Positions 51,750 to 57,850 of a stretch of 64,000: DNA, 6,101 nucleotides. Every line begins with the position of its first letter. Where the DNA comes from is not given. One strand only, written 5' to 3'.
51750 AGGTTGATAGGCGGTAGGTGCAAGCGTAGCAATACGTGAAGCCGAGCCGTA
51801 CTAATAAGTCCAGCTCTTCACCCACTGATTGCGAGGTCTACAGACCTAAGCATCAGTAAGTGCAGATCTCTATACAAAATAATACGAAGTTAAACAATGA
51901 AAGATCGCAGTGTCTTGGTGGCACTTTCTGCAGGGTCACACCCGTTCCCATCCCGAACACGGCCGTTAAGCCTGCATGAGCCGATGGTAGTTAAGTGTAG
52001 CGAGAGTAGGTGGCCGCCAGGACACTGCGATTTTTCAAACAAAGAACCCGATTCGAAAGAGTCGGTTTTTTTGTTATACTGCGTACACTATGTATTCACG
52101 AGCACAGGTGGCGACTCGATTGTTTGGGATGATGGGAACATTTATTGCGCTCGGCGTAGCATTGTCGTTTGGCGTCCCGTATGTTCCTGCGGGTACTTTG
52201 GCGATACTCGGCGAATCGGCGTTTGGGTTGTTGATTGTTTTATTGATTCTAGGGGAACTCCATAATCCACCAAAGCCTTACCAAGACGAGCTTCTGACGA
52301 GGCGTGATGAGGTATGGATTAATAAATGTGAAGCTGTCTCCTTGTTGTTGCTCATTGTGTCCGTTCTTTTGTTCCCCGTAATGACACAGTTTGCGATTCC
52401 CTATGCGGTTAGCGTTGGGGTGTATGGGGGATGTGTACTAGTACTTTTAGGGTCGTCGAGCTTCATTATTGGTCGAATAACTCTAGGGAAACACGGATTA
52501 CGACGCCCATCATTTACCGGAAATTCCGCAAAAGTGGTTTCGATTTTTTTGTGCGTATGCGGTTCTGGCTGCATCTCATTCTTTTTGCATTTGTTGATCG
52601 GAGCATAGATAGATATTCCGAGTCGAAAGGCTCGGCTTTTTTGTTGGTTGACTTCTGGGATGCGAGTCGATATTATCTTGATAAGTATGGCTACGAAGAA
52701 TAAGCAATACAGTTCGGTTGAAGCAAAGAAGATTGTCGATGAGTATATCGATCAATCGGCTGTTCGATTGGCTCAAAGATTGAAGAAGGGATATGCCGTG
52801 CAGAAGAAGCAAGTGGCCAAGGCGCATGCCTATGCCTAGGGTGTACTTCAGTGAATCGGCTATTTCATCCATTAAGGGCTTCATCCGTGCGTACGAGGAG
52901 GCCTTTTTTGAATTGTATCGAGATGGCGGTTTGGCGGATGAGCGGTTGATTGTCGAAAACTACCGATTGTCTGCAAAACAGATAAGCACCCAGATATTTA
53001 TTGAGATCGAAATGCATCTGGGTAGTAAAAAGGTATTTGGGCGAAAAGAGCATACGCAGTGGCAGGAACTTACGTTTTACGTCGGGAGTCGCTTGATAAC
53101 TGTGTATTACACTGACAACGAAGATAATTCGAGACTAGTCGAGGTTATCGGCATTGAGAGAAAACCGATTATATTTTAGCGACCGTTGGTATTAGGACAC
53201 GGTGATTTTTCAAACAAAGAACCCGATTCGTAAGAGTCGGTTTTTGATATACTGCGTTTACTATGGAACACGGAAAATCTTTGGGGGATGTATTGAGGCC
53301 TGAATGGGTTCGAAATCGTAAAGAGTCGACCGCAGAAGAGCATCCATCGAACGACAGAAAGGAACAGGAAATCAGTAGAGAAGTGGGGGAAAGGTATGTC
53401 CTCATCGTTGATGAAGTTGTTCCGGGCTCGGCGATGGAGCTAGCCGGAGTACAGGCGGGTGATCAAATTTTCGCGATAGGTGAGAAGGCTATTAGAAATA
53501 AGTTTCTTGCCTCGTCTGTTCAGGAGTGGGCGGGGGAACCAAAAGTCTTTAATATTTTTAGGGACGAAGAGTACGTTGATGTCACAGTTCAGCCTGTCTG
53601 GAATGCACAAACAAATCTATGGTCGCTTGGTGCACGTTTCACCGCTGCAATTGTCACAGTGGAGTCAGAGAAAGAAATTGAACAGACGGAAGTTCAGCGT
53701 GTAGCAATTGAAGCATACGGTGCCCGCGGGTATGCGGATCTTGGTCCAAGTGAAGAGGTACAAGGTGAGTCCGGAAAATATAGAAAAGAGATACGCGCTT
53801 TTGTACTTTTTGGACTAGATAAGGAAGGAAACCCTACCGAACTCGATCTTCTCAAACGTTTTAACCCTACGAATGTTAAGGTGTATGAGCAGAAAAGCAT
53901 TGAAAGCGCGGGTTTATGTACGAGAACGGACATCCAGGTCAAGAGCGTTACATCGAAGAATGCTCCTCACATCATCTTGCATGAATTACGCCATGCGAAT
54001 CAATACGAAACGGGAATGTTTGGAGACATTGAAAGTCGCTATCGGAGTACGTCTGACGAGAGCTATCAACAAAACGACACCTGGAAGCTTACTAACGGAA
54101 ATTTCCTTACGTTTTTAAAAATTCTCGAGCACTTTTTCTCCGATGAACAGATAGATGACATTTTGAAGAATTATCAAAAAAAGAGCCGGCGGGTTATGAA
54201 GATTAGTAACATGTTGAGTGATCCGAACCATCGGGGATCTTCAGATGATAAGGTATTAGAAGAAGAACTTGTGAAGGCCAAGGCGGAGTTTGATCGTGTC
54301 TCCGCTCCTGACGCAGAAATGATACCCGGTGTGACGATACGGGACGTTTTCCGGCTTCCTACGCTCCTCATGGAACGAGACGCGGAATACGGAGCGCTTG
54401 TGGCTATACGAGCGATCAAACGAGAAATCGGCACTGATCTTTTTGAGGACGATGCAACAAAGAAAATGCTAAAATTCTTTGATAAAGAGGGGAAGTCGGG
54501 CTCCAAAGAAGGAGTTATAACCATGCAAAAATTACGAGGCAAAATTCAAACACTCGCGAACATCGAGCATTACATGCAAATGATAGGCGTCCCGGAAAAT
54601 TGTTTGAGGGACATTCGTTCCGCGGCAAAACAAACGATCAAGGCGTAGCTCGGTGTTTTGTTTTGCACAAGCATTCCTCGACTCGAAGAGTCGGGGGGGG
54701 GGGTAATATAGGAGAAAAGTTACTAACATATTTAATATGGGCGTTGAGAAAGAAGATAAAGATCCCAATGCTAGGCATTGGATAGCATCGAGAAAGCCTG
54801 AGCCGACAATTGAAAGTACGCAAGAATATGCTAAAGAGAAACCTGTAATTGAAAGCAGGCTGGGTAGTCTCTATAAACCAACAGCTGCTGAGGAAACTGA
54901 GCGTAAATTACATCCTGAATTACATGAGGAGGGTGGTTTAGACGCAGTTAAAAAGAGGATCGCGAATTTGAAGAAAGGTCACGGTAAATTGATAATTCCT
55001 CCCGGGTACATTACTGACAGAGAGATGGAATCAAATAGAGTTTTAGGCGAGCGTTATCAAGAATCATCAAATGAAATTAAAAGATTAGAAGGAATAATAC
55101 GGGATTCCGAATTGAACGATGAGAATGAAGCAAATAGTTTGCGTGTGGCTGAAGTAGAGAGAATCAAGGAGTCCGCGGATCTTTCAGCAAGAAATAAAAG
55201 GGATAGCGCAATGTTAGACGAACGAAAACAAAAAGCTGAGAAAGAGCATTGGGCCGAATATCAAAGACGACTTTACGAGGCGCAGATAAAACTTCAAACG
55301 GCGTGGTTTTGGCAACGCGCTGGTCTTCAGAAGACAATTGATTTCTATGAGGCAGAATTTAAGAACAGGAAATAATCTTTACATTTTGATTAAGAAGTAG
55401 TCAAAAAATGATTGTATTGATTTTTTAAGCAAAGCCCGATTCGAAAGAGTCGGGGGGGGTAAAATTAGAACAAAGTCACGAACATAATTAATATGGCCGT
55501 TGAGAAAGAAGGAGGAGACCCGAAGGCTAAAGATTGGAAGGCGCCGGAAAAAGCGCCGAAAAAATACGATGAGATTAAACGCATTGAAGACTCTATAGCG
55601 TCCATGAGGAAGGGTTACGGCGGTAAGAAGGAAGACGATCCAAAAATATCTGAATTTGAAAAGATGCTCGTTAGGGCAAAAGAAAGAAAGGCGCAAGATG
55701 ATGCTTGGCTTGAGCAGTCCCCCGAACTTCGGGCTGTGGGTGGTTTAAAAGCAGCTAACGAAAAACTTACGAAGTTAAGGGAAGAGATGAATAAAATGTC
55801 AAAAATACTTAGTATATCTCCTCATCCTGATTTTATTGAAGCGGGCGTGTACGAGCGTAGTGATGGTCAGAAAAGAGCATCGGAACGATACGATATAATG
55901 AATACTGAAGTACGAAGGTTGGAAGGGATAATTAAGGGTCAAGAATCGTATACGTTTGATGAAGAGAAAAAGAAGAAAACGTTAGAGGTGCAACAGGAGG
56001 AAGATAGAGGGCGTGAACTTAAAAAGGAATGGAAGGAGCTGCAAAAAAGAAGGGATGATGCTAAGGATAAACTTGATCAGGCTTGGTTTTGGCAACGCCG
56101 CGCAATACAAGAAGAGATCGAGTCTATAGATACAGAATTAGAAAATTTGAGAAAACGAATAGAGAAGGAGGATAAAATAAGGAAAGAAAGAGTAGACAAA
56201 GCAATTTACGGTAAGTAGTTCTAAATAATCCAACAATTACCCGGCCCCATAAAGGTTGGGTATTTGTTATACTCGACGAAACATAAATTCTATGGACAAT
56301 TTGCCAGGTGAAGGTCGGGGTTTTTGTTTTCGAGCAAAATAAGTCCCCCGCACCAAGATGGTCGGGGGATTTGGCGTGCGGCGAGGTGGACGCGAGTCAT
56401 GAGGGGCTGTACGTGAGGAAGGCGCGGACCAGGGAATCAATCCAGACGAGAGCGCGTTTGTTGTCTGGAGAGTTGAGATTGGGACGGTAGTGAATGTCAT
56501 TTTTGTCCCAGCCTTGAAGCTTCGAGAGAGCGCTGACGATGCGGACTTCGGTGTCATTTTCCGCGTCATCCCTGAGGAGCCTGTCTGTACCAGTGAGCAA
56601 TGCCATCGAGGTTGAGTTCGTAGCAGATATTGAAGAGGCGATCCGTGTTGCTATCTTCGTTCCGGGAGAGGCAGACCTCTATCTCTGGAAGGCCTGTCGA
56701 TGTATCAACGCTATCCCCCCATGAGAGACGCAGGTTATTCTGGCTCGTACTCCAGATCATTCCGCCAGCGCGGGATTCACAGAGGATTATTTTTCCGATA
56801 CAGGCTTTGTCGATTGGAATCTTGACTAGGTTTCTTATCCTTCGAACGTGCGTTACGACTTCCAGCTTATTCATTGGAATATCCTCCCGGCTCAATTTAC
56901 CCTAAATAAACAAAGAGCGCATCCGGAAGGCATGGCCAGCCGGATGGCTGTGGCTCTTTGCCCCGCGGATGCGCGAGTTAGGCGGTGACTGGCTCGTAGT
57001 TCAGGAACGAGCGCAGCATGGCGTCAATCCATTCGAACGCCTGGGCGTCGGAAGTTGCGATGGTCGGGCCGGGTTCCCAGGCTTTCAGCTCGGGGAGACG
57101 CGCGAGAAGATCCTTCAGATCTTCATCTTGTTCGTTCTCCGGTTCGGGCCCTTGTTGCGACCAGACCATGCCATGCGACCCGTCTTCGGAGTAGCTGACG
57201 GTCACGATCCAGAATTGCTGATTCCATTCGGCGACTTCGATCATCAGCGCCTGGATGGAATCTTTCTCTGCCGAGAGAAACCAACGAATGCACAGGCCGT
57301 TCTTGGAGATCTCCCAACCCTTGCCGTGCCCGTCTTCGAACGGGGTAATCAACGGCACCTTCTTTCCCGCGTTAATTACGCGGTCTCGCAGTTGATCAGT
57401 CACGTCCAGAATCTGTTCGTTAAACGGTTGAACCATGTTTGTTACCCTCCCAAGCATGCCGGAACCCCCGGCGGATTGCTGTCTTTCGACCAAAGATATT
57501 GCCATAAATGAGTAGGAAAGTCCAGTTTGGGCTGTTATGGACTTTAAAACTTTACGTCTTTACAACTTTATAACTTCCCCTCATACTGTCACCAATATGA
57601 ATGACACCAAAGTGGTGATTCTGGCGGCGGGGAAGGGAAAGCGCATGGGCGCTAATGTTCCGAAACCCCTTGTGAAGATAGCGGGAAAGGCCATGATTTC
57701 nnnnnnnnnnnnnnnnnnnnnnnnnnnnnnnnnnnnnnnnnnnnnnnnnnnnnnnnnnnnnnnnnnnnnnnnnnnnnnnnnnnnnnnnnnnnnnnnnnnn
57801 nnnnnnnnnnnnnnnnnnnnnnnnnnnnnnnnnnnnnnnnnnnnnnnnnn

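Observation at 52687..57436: Accessory gene block between 5S rRNA and the glmU-like gene: TA pair, PDZ+HExxH protein, and two pairs of fast-evolving paralogs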

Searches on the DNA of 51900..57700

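Call 104: search_rna_families(source=window, start=51900, end=57700, threshold=evalue, max_evalue=1)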
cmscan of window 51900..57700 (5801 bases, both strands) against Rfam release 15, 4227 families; matches with E-value up to 1: 2.
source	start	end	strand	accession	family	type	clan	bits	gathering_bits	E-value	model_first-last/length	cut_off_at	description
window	51914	52022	+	RF00001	5S_rRNA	Gene; rRNA;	CL00113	79.3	38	3.1e-16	1-120/120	no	5S ribosomal RNA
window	55778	55831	-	RF01419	IsrR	Gene; antisense;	-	20.1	52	0.68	135-187/187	no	Antisense RNA which regulates isiA expression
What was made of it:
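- Tried and rejected: Rfam has no family for the hairpin/poly-G modules, even at E<=1 (call 104).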
